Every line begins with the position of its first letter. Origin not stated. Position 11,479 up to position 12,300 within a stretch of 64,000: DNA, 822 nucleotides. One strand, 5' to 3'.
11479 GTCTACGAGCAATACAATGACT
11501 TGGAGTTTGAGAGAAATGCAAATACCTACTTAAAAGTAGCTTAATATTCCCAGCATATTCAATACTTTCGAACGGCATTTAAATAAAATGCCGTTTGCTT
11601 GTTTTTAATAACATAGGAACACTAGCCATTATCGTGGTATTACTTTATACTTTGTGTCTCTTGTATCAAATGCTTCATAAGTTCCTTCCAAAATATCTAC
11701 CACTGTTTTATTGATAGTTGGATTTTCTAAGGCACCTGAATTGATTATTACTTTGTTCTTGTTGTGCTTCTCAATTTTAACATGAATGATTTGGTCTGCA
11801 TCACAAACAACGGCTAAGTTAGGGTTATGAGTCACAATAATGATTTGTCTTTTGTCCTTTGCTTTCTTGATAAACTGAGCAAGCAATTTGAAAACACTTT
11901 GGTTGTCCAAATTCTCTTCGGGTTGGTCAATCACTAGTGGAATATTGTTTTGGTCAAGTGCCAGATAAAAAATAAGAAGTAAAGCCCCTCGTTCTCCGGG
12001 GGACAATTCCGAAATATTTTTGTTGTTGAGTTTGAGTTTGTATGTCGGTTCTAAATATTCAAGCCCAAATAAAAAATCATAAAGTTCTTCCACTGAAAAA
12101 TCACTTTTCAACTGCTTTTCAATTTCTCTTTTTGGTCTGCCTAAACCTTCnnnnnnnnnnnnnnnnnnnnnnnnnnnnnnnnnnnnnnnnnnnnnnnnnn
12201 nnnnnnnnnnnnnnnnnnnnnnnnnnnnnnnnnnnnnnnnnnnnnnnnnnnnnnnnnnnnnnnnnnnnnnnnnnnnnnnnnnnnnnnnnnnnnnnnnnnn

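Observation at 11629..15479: PHP-phosphoesterase + SMC/ABC-like ATPase giant protein (Ppl-like) adjacent to a HEPN/MNT pair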

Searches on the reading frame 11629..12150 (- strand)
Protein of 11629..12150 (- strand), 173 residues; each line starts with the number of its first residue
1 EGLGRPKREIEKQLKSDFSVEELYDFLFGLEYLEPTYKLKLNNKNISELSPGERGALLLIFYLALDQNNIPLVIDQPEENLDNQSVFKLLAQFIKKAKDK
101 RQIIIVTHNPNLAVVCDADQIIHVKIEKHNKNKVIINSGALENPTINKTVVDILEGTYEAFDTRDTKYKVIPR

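Call 82: search_dna_similar(query=window:11629-12150:-, collection=plasmids, mode=protein, max_rows=45, rows=spread, max_evalue=0.001)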
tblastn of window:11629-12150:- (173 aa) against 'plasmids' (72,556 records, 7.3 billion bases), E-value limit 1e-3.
Records with a match: 1146; places in all: 1197; records where one place covers at least 80% of the query: 195.
Best place of each record, by identity: <60% 1146.
By first word of the organism name: Escherichia 353; Klebsiella 338; Enterobacter 53; Piscirickettsia 34; Salmonella 32; Citrobacter 28; Sinorhizobium 23; Pseudomonas 21; Serratia 21; Raoultella 18; and 68 more.
By predicted mobility (MOB-suite, as given by PLSDB): conjugative 829; non-mobilizable 200; mobilizable 117.
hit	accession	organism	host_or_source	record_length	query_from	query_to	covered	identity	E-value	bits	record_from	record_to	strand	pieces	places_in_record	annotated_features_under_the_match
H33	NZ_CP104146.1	Rhizobium sullae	Sulla coronaria,cell culture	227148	5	168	95%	57.9%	5e-61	210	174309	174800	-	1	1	TrlF family AAA-like ATPase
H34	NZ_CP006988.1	Rhizobium etli bv. mimosae str. IE4771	Phaseolus vulgaris,whole organism,nodule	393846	26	161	79%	47.5%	3e-16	109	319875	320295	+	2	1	none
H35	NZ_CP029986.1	Sphingomonas sp. FARSPH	cell culture,Sf9 cell culture media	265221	26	161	79%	43.6%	4e-20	94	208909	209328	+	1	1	TrlF family AAA-like ATPase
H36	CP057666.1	Escherichia coli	culture,Pooled sheep faecal samples ...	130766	21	171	87%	37.3%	6e-25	107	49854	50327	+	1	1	DNA repair protein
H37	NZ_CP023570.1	Enterobacter hormaechei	Homo sapiens,Blood and wound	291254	21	171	87%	37.3%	3e-23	102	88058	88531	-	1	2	none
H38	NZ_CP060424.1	Klebsiella pneumoniae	Homo sapiens,blood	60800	21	171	87%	37.3%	5e-23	101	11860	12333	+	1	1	TrlF family AAA-like ATPase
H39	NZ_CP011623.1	Klebsiella pneumoniae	Homo sapiens,urine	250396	21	171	87%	37.3%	5e-23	101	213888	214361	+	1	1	TrlF family AAA-like ATPase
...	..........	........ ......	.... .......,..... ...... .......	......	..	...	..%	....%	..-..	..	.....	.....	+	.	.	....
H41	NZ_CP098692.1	Yersinia ruckeri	Salmo salar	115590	32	171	81%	35.6%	9e-22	98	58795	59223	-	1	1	TrlF family AAA-like ATPase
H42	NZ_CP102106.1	Klebsiella michiganensis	Blood,blood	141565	27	164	80%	35.7%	2e-19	91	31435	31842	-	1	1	TrlF family AAA-like ATPase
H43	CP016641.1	Mycobacterium sp. djl-10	activated sludge,waste water treatment ...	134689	44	168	72%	39.2%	1e-13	75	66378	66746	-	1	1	hypothetical protein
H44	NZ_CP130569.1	Staphylococcus saprophyticus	surface swab,International Space Station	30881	38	168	76%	35.1%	9e-18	87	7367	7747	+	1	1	hypothetical protein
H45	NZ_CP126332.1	Citrobacter braakii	water,water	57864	37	168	76%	34.4%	6e-17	84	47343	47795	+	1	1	TrlF family AAA-like ATPase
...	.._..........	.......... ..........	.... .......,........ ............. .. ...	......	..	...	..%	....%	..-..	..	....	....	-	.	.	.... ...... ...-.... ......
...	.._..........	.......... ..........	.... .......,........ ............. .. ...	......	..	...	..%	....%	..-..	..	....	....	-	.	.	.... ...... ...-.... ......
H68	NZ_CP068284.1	Escherichia coli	culture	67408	44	164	70%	31.1%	2e-9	63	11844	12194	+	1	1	ppl: anti-phage protein Ppl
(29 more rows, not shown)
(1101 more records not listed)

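Call 83: get_annotated_region(hit=H68, flank=4000)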
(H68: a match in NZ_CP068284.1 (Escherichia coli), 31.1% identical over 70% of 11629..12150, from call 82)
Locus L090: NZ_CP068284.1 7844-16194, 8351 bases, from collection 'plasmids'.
description: Escherichia coli strain CY598 plasmid pCY598, complete sequence
organism: Escherichia coli (NCBI taxid 562)
taxonomy: Bacteria; Pseudomonadota; Gammaproteobacteria; Enterobacterales; Enterobacteriaceae; Escherichia; Escherichia coli
host: -; source: culture; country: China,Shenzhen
typing (MOB-suite, as given by PLSDB): conjugative; replicon IncFIA,IncFIC,rep_cluster_2244; relaxase MOBF; mating-pair formation MPF_F
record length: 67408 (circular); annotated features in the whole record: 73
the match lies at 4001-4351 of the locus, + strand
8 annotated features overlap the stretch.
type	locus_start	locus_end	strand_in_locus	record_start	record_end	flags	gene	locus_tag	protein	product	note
CDS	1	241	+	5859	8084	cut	-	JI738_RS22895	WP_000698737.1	P-loop NTPase fold protein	-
CDS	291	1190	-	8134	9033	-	-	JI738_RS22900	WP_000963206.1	nucleotide-binding protein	-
CDS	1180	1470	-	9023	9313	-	-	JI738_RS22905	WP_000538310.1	hypothetical protein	-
CDS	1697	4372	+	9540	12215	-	ppl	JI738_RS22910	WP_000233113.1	anti-phage protein Ppl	GO:0051607 - defense response to virus [Evidence IEA]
CDS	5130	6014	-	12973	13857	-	-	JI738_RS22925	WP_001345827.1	hypothetical protein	-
CDS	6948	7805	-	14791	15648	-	repA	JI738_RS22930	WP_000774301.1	incFII family plasmid replication initiator RepA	GO:0006276 - plasmid maintenance [Evidence IEA]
CDS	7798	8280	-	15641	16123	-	-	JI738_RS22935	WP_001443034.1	hypothetical protein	-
CDS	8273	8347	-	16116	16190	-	tap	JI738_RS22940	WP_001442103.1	RepA leader peptide Tap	GO:0006276 - plasmid maintenance [Evidence IEA]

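Call 88: get_annotated_region(hit=H38, flank=7000)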
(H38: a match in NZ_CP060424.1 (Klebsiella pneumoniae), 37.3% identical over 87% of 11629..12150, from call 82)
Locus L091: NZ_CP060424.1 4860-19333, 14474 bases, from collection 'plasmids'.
description: Klebsiella pneumoniae strain BA2105 plasmid pIncFIA_HI1, complete sequence
organism: Klebsiella pneumoniae (NCBI taxid 573)
taxonomy: Bacteria; Pseudomonadota; Gammaproteobacteria; Enterobacterales; Enterobacteriaceae; Klebsiella; Klebsiella pneumoniae
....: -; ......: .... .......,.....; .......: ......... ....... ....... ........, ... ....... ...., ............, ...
typing (MOB-suite, as given by PLSDB): mobilizable; replicon IncFIA,rep_cluster_1418; mating-pair formation MPF_T
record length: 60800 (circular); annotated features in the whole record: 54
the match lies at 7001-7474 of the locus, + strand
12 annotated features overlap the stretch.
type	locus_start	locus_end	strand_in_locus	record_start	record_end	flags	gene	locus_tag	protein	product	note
CDS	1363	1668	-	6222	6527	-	ccdB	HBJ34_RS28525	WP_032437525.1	type II toxin-antitoxin system toxin CcdB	-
CDS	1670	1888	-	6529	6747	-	ccdA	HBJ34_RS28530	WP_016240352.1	type II toxin-antitoxin system antitoxin CcdA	-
CDS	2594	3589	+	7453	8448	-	-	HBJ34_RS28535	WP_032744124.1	hypothetical protein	-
CDS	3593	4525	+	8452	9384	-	-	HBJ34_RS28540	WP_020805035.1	S-4TM family putative pore-forming effector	-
CDS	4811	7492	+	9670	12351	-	-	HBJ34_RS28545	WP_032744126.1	TrlF family AAA-like ATPase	-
CDS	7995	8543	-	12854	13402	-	-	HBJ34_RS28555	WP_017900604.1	GNAT family N-acetyltransferase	-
CDS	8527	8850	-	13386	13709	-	-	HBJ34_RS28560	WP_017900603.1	DUF1778 domain-containing protein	-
CDS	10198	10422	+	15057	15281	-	-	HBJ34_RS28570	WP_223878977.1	hypothetical protein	-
CDS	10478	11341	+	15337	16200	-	-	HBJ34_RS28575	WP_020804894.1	GTPase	-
CDS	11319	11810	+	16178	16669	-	-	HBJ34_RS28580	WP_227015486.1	hypothetical protein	-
CDS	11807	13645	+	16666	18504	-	-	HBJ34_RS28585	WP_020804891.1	dynamin family protein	-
CDS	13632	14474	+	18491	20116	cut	-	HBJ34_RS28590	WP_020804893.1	GTPase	-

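Call 89: get_annotated_region(hit=H41, flank=7000)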
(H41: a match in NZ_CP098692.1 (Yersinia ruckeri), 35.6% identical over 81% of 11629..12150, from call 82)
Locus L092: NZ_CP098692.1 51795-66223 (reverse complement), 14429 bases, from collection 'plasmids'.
description: Yersinia ruckeri strain NVI-8524 plasmid pYR4, complete sequence
organism: Yersinia ruckeri (NCBI taxid 29486)
taxonomy: Bacteria; Pseudomonadota; Gammaproteobacteria; Enterobacterales; Yersiniaceae; Yersinia; Yersinia ruckeri
host: -; source: Salmo salar; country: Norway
typing (MOB-suite, as given by PLSDB): mobilizable; relaxase MOBP
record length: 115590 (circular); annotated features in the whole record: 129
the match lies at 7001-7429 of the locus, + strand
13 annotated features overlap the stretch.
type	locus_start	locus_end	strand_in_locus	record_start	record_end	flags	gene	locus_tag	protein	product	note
CDS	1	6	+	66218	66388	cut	-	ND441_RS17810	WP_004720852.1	DUF5983 family protein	-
CDS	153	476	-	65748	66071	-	-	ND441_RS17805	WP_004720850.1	hypothetical protein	-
CDS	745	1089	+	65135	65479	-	mobA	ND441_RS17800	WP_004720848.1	plasmid mobilization protein MobA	GO:0006355 - regulation of DNA-templated transcription [Evidence IEA]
CDS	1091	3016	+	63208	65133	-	traI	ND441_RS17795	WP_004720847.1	TraI/MobA(P) family conjugative relaxase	-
CDS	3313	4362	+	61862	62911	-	-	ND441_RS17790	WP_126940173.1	Abi family protein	-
CDS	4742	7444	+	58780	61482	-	-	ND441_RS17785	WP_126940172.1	TrlF family AAA-like ATPase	-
CDS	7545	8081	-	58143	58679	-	-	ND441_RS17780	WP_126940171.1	phospholipase D family protein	-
CDS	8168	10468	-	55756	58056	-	trbC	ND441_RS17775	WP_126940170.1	F-type conjugative transfer protein TrbC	-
CDS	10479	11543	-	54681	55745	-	-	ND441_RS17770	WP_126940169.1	DsbC family protein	-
CDS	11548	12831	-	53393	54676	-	-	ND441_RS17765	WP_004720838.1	hypothetical protein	-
CDS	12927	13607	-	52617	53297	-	excA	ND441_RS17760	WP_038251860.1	plasmid IncI1-type surface exclusion protein ExcA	-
CDS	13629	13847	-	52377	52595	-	-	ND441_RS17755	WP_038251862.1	plasmid stabilization protein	-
CDS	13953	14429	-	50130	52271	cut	-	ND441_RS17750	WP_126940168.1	DotA/TraY family protein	-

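Call 96: search_protein_families(library=pfam, proteins=[L090:1697-2596:+], max_evalue=10)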
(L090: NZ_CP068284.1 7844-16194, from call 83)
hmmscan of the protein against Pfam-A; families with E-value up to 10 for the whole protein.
L090:1697-2596:+ (300 aa): 3 families
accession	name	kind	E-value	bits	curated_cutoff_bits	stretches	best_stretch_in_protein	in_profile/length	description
PF13555.12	AAA_29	-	0.034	14.3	27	1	281-300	19-39/61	P-loop containing region of AAA domain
PF13263.12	PHP_C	-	0.045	13.7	21.3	1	202-238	15-51/56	PHP-associated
PF02463.25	SMC_N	-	0.061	13.2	40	1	274-300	15-41/220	RecF/RecN/SMC N terminal domain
